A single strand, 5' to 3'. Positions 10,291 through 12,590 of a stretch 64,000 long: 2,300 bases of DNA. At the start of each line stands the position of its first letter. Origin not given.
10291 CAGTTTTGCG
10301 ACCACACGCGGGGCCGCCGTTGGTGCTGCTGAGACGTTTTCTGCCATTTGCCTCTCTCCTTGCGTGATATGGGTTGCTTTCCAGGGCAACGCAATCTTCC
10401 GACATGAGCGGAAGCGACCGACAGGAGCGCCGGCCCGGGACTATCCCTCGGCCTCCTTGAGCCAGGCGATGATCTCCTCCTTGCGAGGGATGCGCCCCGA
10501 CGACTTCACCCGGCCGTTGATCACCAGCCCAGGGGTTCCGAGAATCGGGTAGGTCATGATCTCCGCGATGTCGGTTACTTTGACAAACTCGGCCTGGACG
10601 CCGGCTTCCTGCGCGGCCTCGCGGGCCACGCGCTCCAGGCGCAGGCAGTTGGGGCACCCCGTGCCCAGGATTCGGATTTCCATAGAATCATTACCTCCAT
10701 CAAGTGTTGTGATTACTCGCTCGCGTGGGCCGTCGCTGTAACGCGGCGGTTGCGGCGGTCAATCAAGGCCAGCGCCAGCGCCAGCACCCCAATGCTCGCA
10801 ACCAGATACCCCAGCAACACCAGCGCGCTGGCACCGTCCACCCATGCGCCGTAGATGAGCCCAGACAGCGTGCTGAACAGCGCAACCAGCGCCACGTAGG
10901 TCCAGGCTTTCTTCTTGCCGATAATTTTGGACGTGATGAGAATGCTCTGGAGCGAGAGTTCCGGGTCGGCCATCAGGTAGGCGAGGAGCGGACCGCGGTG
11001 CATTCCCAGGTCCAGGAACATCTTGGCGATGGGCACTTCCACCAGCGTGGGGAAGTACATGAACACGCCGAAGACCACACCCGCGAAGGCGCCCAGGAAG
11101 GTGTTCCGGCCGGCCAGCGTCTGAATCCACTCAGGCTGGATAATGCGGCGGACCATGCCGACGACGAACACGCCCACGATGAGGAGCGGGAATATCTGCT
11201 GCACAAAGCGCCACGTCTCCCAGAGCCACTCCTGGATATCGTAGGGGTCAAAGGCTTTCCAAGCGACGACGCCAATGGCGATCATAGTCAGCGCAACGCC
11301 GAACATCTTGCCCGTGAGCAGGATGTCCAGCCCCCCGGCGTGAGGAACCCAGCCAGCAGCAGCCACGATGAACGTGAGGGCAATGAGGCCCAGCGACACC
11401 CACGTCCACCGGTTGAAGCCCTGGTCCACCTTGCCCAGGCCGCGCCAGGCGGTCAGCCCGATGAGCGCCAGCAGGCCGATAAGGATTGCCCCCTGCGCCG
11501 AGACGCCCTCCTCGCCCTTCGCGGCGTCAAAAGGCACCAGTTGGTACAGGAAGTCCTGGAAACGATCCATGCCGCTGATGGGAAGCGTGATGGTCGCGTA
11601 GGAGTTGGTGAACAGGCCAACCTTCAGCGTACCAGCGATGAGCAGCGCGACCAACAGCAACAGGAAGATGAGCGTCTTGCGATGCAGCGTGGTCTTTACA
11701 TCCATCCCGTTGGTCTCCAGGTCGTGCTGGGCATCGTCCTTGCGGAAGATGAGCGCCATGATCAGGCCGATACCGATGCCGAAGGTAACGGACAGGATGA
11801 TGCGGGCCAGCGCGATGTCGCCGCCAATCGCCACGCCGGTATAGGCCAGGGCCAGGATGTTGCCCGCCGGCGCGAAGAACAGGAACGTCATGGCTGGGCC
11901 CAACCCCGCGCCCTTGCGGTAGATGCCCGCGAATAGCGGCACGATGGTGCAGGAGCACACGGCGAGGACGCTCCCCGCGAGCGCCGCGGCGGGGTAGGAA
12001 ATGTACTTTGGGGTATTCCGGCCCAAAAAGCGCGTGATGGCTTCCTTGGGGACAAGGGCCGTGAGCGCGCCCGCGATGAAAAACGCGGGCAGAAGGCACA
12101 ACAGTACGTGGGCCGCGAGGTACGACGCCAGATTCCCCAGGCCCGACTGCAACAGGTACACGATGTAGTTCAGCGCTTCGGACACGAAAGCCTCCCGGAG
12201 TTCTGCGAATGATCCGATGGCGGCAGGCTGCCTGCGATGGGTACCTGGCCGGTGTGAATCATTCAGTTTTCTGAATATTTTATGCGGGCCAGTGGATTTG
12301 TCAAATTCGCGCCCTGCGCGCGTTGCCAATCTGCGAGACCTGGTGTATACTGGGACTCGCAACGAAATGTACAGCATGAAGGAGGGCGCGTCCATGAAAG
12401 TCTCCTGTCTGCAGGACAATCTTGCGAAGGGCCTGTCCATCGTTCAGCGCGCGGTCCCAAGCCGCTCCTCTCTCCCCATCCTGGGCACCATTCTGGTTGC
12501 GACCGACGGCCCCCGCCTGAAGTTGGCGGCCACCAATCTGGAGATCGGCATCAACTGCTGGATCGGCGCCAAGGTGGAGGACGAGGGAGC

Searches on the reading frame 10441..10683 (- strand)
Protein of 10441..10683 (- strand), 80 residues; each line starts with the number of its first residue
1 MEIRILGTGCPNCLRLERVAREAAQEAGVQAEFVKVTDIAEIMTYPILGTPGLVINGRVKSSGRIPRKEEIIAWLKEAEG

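Call 37: search_protein_families(library=pfam, proteins=[window:10441-10683:-], max_evalue=0.001)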
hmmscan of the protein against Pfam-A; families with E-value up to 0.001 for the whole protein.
window:10441-10683:- (80 aa): 1 family
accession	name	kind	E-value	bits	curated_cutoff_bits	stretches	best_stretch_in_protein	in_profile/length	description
PF13192.12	Thioredoxin_3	-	7e-26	90.5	24.8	1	1-76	1-76/76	Thioredoxin domain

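Call 56: search_protein_families(library=ncbifam, proteins=[window:10441-10683:-], max_evalue=0.001)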
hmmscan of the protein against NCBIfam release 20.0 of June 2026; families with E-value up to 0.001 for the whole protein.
window:10441-10683:- (80 aa): 3 families
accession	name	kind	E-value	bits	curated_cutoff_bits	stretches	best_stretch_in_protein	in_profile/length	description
TIGR00412.2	redox_disulf_2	subfamily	1.1e-26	93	62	1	2-76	1-75/75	MTH895/ArsE family thioredoxin-like protein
TIGR00411.1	redox_disulf_1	equivalog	4.2e-09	36.4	92.75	1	9-76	10-79/82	MJ0307 family thioredoxin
TIGR02187.2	PDO_seleno_TRX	equivalog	3.3e-05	23.3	185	1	8-69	138-201/209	protein disulfide oxidoreductase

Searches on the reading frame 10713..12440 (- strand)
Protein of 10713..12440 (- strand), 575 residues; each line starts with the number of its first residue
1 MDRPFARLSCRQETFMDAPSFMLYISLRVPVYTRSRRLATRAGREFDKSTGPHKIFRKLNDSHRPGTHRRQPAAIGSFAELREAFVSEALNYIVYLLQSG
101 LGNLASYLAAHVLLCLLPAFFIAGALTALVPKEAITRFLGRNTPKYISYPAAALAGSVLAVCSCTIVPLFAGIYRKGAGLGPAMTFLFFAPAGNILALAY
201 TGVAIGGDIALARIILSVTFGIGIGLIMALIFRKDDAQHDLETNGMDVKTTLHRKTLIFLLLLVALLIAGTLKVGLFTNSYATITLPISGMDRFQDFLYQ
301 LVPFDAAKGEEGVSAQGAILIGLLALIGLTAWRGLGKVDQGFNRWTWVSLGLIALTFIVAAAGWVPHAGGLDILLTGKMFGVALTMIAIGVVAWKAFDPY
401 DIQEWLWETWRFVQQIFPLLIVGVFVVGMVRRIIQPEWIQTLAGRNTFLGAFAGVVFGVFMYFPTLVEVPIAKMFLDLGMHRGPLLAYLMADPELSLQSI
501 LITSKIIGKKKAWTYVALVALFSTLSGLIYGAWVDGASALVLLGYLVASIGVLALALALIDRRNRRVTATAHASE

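Call 37: search_protein_families(library=pfam, proteins=[window:10713-12440:-], max_evalue=0.001)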
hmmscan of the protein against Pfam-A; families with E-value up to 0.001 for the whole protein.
window:10713-12440:- (575 aa): 1 family
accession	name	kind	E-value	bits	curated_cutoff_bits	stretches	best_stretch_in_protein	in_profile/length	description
PF03773.19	ArsP_1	-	2.4e-73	247.3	32.3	1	103-531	7-293/294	Predicted permease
